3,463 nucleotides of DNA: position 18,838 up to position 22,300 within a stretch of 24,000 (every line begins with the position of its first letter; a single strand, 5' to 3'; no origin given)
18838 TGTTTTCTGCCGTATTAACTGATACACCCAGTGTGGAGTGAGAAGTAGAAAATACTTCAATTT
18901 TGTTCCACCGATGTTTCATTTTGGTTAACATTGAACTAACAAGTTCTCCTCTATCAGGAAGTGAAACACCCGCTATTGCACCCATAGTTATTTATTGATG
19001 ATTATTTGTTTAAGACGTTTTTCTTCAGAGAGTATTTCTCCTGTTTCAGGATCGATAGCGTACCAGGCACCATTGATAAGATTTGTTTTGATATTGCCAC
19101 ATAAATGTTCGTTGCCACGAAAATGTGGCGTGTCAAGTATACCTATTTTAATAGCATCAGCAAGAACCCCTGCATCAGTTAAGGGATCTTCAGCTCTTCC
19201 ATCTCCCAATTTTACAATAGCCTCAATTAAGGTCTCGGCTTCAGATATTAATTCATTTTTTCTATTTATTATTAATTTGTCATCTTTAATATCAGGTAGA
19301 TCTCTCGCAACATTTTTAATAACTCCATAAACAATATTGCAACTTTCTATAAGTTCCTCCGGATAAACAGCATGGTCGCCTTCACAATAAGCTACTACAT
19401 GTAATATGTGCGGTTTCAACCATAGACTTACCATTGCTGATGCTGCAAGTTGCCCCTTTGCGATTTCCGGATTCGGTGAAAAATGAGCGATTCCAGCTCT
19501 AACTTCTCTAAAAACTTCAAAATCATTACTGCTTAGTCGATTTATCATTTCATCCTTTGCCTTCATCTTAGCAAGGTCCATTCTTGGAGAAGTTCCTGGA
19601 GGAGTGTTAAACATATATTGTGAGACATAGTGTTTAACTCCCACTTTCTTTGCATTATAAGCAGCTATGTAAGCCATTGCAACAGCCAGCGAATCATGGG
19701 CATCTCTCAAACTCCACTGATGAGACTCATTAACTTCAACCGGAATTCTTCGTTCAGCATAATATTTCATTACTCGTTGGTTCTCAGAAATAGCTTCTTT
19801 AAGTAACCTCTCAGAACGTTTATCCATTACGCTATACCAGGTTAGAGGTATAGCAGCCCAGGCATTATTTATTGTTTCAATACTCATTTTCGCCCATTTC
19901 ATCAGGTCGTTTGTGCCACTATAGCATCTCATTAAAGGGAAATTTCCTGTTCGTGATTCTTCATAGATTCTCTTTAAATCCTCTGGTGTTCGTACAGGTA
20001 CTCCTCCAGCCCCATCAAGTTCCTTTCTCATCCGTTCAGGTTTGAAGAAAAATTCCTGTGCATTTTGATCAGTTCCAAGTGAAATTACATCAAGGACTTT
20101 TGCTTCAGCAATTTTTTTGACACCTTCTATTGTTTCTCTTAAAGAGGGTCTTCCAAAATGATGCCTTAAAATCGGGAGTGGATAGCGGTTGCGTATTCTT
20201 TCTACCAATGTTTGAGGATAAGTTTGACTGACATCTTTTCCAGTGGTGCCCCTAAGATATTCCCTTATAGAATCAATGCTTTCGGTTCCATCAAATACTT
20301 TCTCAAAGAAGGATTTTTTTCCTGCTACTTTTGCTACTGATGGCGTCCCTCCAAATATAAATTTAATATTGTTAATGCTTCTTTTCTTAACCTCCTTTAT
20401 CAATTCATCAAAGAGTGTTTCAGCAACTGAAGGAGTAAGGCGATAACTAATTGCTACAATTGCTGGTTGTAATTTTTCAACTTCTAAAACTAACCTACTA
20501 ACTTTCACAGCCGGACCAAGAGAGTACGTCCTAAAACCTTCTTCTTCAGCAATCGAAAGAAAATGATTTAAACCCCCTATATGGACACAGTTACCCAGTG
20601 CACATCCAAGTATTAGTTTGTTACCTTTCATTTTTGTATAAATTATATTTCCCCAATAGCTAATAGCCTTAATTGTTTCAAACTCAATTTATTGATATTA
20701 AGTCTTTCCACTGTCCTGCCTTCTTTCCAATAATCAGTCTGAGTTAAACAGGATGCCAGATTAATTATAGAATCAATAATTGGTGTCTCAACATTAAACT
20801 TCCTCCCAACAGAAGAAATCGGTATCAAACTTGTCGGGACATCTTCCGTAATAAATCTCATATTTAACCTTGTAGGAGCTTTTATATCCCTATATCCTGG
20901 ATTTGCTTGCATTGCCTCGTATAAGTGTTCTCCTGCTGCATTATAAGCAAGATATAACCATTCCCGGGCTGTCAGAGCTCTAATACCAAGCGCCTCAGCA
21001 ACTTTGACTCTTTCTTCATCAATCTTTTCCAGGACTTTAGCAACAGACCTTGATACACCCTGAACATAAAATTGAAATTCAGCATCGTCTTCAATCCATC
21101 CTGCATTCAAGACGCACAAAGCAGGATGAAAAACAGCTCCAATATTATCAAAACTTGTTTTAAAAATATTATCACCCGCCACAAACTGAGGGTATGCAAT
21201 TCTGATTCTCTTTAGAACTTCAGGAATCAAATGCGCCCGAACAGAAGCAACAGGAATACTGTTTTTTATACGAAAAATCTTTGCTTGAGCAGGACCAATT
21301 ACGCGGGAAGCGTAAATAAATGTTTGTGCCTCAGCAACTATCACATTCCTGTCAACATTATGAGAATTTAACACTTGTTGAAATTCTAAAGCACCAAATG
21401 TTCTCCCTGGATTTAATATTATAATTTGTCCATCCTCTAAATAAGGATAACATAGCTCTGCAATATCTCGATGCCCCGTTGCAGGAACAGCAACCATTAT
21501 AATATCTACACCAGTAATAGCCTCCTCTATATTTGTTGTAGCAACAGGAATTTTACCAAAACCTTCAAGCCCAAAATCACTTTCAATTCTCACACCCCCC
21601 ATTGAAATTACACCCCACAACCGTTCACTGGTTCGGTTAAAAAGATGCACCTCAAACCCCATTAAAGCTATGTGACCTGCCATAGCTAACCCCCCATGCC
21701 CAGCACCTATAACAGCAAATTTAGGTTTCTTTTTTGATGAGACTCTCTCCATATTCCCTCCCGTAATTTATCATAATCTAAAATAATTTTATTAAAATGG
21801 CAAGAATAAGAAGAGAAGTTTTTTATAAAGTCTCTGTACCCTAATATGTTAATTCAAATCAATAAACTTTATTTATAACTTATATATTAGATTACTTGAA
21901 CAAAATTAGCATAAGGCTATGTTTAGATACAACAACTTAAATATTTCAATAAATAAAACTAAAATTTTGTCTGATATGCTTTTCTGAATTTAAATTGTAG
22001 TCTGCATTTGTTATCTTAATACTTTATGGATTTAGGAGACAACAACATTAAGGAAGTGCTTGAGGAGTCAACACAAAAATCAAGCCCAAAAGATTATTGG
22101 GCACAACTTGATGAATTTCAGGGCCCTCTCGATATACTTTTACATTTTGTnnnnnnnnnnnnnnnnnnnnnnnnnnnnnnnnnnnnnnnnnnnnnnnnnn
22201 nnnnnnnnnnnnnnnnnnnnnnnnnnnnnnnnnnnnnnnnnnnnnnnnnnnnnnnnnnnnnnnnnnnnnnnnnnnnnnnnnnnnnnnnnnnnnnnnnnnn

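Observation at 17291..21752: Uncharacterised 4-gene operon: opine dehydrogenase + fused B12/glutamate-mutase-like enzyme + glutaminase-dead AsnB paralogue + monothiol Trx-fold protein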

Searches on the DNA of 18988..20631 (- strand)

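Call 54: search_rna_families(sources=[L057, L065, L073, L074, L077, L079, L081, L063], threshold=gathering)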
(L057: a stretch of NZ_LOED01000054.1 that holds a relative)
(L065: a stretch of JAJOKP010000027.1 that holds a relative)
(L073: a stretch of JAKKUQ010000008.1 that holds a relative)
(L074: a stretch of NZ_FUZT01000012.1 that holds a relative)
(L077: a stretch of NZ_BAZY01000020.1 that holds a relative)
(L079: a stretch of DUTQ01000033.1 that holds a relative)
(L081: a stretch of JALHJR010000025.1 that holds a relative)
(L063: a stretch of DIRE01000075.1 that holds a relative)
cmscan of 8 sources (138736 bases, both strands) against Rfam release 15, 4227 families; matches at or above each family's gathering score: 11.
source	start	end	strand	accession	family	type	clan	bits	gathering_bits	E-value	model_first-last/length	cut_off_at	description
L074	1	202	-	RF00177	SSU_rRNA_bacteria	Gene; rRNA;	CL00111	125.7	50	2.7e-35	1-185/1533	3'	Bacterial small subunit ribosomal RNA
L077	8665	8796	+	RF00379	c-di-AMP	Cis-reg; riboswitch;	-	111.4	38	2.3e-25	1-134/134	no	c-di-AMP riboswitch aptamer (ydaO/yuaA leader)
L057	7313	7487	+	RF00379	c-di-AMP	Cis-reg; riboswitch;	-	105.1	38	1.2e-23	1-134/134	no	c-di-AMP riboswitch aptamer (ydaO/yuaA leader)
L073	8577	8749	+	RF00379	c-di-AMP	Cis-reg; riboswitch;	-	104.5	38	1.9e-23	1-134/134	no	c-di-AMP riboswitch aptamer (ydaO/yuaA leader)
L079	2118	2282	+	RF00379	c-di-AMP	Cis-reg; riboswitch;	-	102.6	38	6.3e-23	1-134/134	no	c-di-AMP riboswitch aptamer (ydaO/yuaA leader)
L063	8616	8750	+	RF00379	c-di-AMP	Cis-reg; riboswitch;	-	101.5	38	1.2e-22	1-134/134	no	c-di-AMP riboswitch aptamer (ydaO/yuaA leader)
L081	8601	8768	+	RF00379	c-di-AMP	Cis-reg; riboswitch;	-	100.6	38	2.3e-22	1-134/134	no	c-di-AMP riboswitch aptamer (ydaO/yuaA leader)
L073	20429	20547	-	RF00162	SAM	Cis-reg; riboswitch;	CL00012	99.1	44.4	2e-22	1-108/108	no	SAM riboswitch aptamer (S box leader)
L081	13298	13372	+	RF00005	tRNA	Gene; tRNA;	CL00001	62.8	29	6.3e-11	1-71/71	no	tRNA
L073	17900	17973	-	RF00005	tRNA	Gene; tRNA;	CL00001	61.2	29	1.8e-10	1-71/71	no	tRNA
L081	21015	21093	+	RF01998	group-II-D1D4-1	Intron;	CL00102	42.9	35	0.00045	1-84/84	no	Group II catalytic intron D1-D4-1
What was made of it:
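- Tried and rejected: None was found, and the c-di-AMP riboswitch turned up instead (call 54).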

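Call 58: search_rna_families(sources=[L055, L064, L076, L049, L054, L056, L059, L061, L083], threshold=gathering)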
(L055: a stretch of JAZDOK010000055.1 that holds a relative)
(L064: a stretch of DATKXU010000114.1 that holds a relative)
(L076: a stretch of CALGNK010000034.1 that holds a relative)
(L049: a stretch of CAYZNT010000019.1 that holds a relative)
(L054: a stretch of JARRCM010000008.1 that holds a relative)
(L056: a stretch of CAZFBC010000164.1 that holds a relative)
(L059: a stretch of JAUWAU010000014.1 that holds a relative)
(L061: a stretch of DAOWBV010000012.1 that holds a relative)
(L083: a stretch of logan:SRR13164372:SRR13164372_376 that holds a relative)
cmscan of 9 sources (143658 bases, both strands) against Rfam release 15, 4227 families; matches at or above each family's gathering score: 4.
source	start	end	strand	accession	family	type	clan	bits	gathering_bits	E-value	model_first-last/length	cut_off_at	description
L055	7349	7480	+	RF00379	c-di-AMP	Cis-reg; riboswitch;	-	115.8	38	1.4e-26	1-134/134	no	c-di-AMP riboswitch aptamer (ydaO/yuaA leader)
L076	8766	8902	+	RF00379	c-di-AMP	Cis-reg; riboswitch;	-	107.4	38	3e-24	1-134/134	no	c-di-AMP riboswitch aptamer (ydaO/yuaA leader)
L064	250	382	+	RF00379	c-di-AMP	Cis-reg; riboswitch;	-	96.1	38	4.2e-21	1-134/134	no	c-di-AMP riboswitch aptamer (ydaO/yuaA leader)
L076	8599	8669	-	RF00005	tRNA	Gene; tRNA;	CL00001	61.1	29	1.9e-10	1-71/71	no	tRNA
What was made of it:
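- Control is by c-di-AMP, not by a metal regulator (calls 54, 58). A c-di-AMP riboswitch was found instead (calls 54, 58).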

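Call 71: search_rna_families(sources=[L005, L007, L008, L027, L029, L044, L017], threshold=gathering)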
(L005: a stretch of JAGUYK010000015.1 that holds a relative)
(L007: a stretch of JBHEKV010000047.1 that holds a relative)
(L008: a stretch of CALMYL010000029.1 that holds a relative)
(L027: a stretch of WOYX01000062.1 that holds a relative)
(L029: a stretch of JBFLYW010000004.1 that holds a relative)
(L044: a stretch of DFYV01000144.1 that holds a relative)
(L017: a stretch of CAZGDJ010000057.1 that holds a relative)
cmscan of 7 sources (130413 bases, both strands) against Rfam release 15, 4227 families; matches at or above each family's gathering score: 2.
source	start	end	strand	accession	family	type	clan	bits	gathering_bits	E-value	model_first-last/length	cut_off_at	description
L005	8491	8564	-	RF00005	tRNA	Gene; tRNA;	CL00001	67.3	29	3.6e-12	1-71/71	no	tRNA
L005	6236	6309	-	RF00005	tRNA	Gene; tRNA;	CL00001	65.5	29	1.1e-11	1-71/71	no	tRNA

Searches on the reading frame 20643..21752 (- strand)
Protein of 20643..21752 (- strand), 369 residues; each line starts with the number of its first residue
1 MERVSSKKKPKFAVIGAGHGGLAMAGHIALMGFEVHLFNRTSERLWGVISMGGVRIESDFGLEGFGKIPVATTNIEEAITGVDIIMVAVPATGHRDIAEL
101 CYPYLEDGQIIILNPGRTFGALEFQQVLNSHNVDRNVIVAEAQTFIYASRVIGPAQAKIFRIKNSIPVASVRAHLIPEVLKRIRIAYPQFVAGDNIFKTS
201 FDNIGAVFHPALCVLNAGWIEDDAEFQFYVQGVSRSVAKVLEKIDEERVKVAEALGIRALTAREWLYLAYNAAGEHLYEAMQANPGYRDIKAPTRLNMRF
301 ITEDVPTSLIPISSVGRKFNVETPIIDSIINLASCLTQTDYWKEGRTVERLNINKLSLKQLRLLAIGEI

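Call 3: search_protein_families(library=pfam, proteins=[window:20643-21752:-], max_evalue=0.01)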
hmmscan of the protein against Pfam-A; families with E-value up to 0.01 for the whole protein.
window:20643-21752:- (369 aa): 8 families
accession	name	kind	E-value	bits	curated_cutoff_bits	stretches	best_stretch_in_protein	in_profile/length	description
PF02317.23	Octopine_DH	-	3.3e-45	154.2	30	1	194-335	3-148/150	NAD/NADP octopine/nopaline dehydrogenase, alpha-helical domain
PF03446.21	NAD_binding_2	-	2.1e-07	31.5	21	1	11-112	1-90/161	NAD binding domain of 6-phosphogluconate dehydrogenase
PF01210.29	NAD_Gly3P_dh_N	-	1.1e-06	29.2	23.1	1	12-112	2-100/158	NAD-dependent glycerol-3-phosphate dehydrogenase N-terminus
PF02558.23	ApbA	-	9.5e-06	25.7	22.2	1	13-113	2-98/150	Ketopantoate reductase PanE/ApbA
PF03807.23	F420_oxidored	-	0.00017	22.6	21.6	1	11-112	1-89/94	NADP oxidoreductase coenzyme F420-dependent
PF01262.27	AlaDh_PNT_C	-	0.00035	20.5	23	1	9-95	28-106/214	Alanine dehydrogenase/PNT, C-terminal domain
PF07991.19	KARI_N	-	0.0033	17.5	20.6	0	11-135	6-112/165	Acetohydroxy acid isomeroreductase, NADPH-binding domain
PF07992.20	Pyr_redox_2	-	0.0066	16.3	26.1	0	10-43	142-176/291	Pyridine nucleotide-disulphide oxidoreductase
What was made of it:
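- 20643..21752 (-): NADPH-type opine dehydrogenase of the acidic-amino-acid:pyruvate (mODH) subclass, 369 aa. Pfam Octopine_DH E 3.3e-45 (call 3).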

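Call 4: search_protein_families(library=ncbifam, proteins=[window:20643-21752:-], max_evalue=0.01)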
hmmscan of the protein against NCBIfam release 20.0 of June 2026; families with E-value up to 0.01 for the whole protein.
window:20643-21752:- (369 aa): 22 families
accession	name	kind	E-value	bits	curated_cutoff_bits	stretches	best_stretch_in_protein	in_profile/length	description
NF000942.0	PRK00094.1-4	subfamily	2e-07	30.5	257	1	11-113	4-104/334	NAD(P)H-dependent glycerol-3-phosphate dehydrogenase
NF000944.0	PRK00094.2-2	equivalog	1.8e-06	27.1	603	1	4-116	15-125/371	NAD(P)H-dependent glycerol-3-phosphate dehydrogenase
NF000941.0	PRK00094.1-3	equivalog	1e-05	25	423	1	11-112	3-102/336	NAD(P)H-dependent glycerol-3-phosphate dehydrogenase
NF009409.0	PRK12770.1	subfamily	2e-05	23.8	343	1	5-41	14-50/360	putative glutamate synthase subunit beta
TIGR00745.1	apbA_panE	subfamily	2.1e-05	23.9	141.35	1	11-113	1-100/305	2-dehydropantoate 2-reductase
NF009414.0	PRK12778.1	equivalog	3.3e-05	22.4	1103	1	3-43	425-465/752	bifunctional dihydroorotate dehydrogenase B NAD binding subunit/NADPH-dependent glutamate synthase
NF000946.0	PRK00094.2-4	equivalog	3.6e-05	22.9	455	1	9-112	4-105/342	NAD(P)H-dependent glycerol-3-phosphate dehydrogenase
NF004887.0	PRK06249.1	equivalog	0.00011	21.5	360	1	7-114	3-107/316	putative 2-dehydropantoate 2-reductase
TIGR01316.1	gltA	equivalog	0.00011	21.1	471.75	1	7-41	131-165/449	NADPH-dependent glutamate synthase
NF010590.0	PRK13984.1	equivalog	0.00016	20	946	1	5-52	284-330/611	putative oxidoreductase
NF000940.0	PRK00094.1-2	subfamily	0.00019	21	202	1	11-170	2-148/330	NAD(P)H-dependent glycerol-3-phosphate dehydrogenase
NF011211.0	PRK14618.1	equivalog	0.001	18.3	489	1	9-99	4-92/328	NAD(P)H-dependent glycerol-3-phosphate dehydrogenase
TIGR02734.1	crtI_fam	subfamily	0.0014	17.4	238.1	1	13-42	2-31/504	phytoene desaturase family protein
NF009410.0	PRK12771.1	subfamily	0.0023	16.6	516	1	11-42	140-171/566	NAD(P)-binding protein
TIGR03026.1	NDP-sugDHase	subfamily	0.0036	16.1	189.8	1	11-91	2-86/413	nucleotide sugar dehydrogenase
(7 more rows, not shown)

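Call 14: search_solved_structures(query=window:20643-21752:-, max_evalue=0.001, show_alignments=1)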
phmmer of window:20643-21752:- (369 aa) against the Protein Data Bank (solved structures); distinct sequences matched with E-value up to 0.001: 3.
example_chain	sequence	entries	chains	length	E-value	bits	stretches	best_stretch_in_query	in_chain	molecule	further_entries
1bg6_A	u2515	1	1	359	4.8e-74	252.8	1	11-361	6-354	N-(1-D-CARBOXYLETHYL)-L-NORVALINE DEHYDROGENASE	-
3c7a_A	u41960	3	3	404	1.3e-07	34.3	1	11-343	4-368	Octopine dehydrogenase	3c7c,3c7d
3iqd_B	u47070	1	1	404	1.4e-07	34.2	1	11-343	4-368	Octopine dehydrogenase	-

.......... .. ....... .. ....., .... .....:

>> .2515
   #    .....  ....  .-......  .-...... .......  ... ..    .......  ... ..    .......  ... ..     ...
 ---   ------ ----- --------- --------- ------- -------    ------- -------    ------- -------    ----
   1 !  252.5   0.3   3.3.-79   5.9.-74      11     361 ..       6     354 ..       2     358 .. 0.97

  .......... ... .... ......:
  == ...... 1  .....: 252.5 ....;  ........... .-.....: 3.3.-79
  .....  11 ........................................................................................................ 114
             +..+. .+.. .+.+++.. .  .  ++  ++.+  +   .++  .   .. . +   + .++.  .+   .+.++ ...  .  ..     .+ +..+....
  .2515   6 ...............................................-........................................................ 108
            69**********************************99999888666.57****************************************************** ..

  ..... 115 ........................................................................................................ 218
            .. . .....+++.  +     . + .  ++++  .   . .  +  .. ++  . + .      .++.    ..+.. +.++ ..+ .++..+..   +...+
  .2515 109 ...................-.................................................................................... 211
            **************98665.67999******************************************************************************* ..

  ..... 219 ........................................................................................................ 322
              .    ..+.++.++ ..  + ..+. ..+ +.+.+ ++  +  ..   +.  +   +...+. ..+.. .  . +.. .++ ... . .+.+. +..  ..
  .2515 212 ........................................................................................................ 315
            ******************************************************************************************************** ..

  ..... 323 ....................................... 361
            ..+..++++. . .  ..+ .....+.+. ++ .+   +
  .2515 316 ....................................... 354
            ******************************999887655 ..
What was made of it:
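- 20643..21752 (-): PDB 1bg6 (CENDH) E 4.8e-74 (call 14).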

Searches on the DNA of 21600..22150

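Call 59: search_rna_families(source=window, start=21600, end=22150, threshold=evalue, max_evalue=5)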
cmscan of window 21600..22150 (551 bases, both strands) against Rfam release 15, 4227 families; matches with E-value up to 5: 2.
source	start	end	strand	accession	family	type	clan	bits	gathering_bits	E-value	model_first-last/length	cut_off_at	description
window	21735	21825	-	RF03752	MIR5292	Gene; miRNA;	-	28.4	105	0.0038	1-94/94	no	MIR5292 microRNA precursor family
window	21719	21819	-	RF02575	DM_SisR1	Gene;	-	11.8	62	3.9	1-389/389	no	Drosophila melanogaster stable intronic sequence RNA 1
